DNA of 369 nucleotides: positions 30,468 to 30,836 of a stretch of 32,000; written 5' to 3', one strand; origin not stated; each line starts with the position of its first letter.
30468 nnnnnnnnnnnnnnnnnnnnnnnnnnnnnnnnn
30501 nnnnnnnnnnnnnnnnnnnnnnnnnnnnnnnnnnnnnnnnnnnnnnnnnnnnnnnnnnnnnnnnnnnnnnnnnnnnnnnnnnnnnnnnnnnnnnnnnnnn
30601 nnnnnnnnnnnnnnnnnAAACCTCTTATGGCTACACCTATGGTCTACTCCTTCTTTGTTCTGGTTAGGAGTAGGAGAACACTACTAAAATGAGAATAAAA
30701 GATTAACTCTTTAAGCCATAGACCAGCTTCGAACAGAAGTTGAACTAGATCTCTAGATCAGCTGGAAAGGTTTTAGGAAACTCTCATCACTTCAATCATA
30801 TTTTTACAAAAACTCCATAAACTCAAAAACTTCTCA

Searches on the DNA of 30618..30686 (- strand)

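Call 68: build_rna_model(alignment_id=A4, structure=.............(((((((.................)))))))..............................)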
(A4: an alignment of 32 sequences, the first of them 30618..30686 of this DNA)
Model R1 built from alignment A4 (32 sequences, 74 columns); structure: as given.
model positions 67; base pairs 7; branch points 0; effective number of sequences 4.31; information 0.838 bits per position. Calibrated on 0.2 Mb of random sequence (short: E-values are rough).
structure used (alignment columns):
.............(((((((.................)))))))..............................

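Call 69: search_with_rna_model(model_id=R1, source=window, filters=off, max_evalue=10, show_alignments=4)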
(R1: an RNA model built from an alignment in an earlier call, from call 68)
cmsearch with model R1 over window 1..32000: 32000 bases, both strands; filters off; matches with E-value up to 10: 26.
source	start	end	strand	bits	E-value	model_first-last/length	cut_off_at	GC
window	30618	30684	-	77.6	8.9e-15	1-67/67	no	0.43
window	28036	28101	+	54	9.1e-10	1-67/67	no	0.39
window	22306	22370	+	26.5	0.00065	1-67/67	no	0.54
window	7028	7085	-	14.9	0.2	1-67/67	no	0.36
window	15772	15836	+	13.6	0.36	1-67/67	no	0.29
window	16105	16159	-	11.7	0.9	1-67/67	no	0.27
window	6478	6510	-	9.9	2.2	12-44/67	no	0.36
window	6518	6549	+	9.5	2.7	1-67/67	no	0.19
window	10661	10704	+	9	3.5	1-67/67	no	0.32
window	26431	26463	-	8.8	3.7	1-67/67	no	0.39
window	22374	22411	-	8.7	4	1-67/67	no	0.34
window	7097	7130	+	8.4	4.5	1-67/67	no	0.32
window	25097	25133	+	8.3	4.8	1-67/67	no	0.49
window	30644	30673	+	8.1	5.4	12-41/67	no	0.43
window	13399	13447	-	7.8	6.3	1-67/67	no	0.39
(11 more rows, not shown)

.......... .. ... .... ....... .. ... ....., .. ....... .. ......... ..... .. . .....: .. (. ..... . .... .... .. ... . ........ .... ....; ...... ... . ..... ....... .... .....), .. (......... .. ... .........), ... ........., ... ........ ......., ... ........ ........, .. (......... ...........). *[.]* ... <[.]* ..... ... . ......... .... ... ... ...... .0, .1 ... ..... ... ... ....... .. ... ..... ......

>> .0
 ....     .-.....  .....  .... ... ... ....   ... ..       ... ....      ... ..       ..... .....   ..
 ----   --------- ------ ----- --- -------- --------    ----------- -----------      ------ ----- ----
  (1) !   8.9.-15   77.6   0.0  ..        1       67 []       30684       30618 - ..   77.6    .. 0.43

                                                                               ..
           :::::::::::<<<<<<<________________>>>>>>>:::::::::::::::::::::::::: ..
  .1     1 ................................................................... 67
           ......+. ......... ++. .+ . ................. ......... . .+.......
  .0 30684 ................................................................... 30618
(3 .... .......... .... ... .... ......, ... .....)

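Call 70: search_with_rna_model(model_id=R1, sources=[L001, L002, L003, L004, L005, L006, L007, L008, L009, L010, L011, L012, L013, L014, L015, L016, L017, L018, L019, L020, L021, L022, L023, L024, L025, L026, L027, L028, L029, L030, L031, L032, L033, L034, L035, L036, L037, L038, L039, L040, L041, L042, L043, L044, L045, L049, L050, L051, L052, L053, L054, L055, L056, L057, L058], max_evalue=0.01)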
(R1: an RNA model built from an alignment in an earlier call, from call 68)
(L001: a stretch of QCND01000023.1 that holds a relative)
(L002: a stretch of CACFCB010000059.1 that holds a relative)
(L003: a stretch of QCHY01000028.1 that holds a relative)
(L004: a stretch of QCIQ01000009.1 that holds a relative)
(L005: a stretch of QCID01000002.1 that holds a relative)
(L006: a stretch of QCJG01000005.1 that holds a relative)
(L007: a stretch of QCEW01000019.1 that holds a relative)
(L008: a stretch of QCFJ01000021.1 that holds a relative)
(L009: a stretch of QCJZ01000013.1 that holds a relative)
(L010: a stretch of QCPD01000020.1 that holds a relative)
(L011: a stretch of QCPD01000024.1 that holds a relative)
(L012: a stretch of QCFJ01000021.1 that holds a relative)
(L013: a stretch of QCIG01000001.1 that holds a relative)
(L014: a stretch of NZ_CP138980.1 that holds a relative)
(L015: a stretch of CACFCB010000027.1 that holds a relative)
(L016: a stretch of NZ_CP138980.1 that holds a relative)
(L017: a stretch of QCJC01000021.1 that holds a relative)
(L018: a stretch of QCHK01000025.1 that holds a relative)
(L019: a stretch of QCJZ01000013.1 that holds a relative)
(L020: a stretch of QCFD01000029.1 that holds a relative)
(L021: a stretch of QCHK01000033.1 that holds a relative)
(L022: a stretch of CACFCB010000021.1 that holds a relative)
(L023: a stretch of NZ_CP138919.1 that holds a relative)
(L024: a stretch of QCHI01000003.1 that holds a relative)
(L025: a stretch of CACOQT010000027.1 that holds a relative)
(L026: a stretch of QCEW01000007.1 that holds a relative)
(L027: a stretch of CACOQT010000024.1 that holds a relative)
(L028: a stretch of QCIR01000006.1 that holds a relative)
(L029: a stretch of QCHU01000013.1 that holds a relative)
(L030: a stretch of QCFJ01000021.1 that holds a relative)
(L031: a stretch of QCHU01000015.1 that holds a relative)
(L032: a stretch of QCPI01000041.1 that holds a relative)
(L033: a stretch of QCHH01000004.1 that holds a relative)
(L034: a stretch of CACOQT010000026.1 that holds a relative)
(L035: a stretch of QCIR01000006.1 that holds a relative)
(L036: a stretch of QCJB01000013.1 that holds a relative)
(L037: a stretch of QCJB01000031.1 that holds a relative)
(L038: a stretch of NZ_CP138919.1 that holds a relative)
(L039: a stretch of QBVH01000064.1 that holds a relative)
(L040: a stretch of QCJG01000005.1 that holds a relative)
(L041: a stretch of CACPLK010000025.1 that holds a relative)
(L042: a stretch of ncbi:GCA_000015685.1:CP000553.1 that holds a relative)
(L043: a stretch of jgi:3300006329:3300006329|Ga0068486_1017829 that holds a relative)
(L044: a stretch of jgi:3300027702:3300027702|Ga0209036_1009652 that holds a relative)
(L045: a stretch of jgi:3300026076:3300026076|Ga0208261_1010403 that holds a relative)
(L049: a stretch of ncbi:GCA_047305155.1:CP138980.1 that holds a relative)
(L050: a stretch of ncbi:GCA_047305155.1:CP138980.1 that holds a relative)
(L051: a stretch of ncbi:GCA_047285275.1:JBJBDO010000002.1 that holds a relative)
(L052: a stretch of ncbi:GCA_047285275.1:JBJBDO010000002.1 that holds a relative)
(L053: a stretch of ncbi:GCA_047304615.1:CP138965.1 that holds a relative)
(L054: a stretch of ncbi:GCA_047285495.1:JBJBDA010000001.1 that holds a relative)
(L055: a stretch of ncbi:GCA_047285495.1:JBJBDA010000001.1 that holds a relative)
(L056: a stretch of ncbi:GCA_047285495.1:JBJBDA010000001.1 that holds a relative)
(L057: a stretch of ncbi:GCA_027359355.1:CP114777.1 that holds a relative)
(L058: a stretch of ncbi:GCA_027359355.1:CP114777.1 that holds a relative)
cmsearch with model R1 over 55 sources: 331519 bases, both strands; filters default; matches with E-value up to 0.01: 53.
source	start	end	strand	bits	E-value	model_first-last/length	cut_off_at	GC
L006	7701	7767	+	90.6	1.5e-16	1-67/67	no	0.49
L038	1972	2038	-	90.5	1.7e-16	1-67/67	no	0.48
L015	7465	7531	-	89.7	2.4e-16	1-67/67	no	0.46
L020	1765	1831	+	89.7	2.4e-16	1-67/67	no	0.46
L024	7140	7206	-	88.5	4.3e-16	1-67/67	no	0.4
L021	2980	3046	-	88.2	5e-16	1-67/67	no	0.39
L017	4500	4566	+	88.1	5.3e-16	1-67/67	no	0.46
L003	5140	5206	-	87.5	7.1e-16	1-67/67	no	0.45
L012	722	788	+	87.2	8.4e-16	1-67/67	no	0.37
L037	5557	5623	-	86.7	1.1e-15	1-67/67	no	0.42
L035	3108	3174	-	86.5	1.2e-15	1-67/67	no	0.4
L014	3667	3733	+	86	1.5e-15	1-67/67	no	0.4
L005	6914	6980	+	84.9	2.5e-15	1-67/67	no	0.4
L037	2100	2166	+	84.5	3.1e-15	1-67/67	no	0.43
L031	5766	5832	+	83.8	4.3e-15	1-67/67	no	0.42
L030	1636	1702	+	82.9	6.7e-15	1-67/67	no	0.46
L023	4310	4376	-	81.9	1.1e-14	1-67/67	no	0.48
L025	75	141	-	81.8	1.2e-14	1-67/67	no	0.45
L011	5415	5481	+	81.3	1.5e-14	1-67/67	no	0.43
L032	140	206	-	81.3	1.5e-14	1-67/67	no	0.46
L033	2623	2689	+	81.1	1.6e-14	1-67/67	no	0.4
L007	2505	2571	-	80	2.9e-14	1-67/67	no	0.39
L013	2577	2643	+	80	2.9e-14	1-67/67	no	0.39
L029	3826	3892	+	80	2.9e-14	1-67/67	no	0.39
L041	6639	6705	+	79.7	3.3e-14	1-67/67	no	0.46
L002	2966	3032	+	79.4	3.7e-14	1-67/67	no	0.42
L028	3340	3406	+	79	4.7e-14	1-67/67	no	0.46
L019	4492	4558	+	77.7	8.7e-14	1-67/67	no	0.37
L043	909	975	+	77.6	9.2e-14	1-67/67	no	0.43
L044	2739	2805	+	77.6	9.2e-14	1-67/67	no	0.43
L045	2152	2218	+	77.6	9.2e-14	1-67/67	no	0.43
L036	6358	6424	+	76.8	1.3e-13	1-67/67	no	0.39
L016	6020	6086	+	76.3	1.7e-13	1-67/67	no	0.43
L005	2158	2224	-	76.2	1.8e-13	1-67/67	no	0.48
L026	6284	6350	-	75.7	2.3e-13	1-67/67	no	0.4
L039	966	1032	+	73.6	6.4e-13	1-67/67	no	0.45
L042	2934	3000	+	73.6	6.6e-13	1-67/67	no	0.42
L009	4058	4125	+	73.2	8e-13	1-67/67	no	0.38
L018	4675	4741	+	71.2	2.1e-12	1-67/67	no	0.45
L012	7136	7202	-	71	2.3e-12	1-67/67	no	0.37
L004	684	750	+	70.9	2.5e-12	1-67/67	no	0.48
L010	1967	2032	-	69.2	5.7e-12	1-67/67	no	0.39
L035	6699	6765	-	61.1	2.9e-10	1-67/67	no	0.43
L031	4488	4554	+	54.4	8e-09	1-67/67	no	0.4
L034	721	787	-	50.7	4.9e-08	1-67/67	no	0.4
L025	4920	4986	-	48.4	1.5e-07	1-67/67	no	0.3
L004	3718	3784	+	41.7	4e-06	1-67/67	no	0.42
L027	2242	2307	+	37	4e-05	1-67/67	no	0.27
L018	645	709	-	36.6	4.9e-05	1-67/67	no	0.45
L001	1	45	+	35.5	8.3e-05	24-67/67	5'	0.38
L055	1209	1274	+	32.6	0.00034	1-67/67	no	0.52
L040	3653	3704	+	31.9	0.00048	1-67/67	no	0.48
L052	1208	1272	+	26.5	0.0067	1-67/67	no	0.54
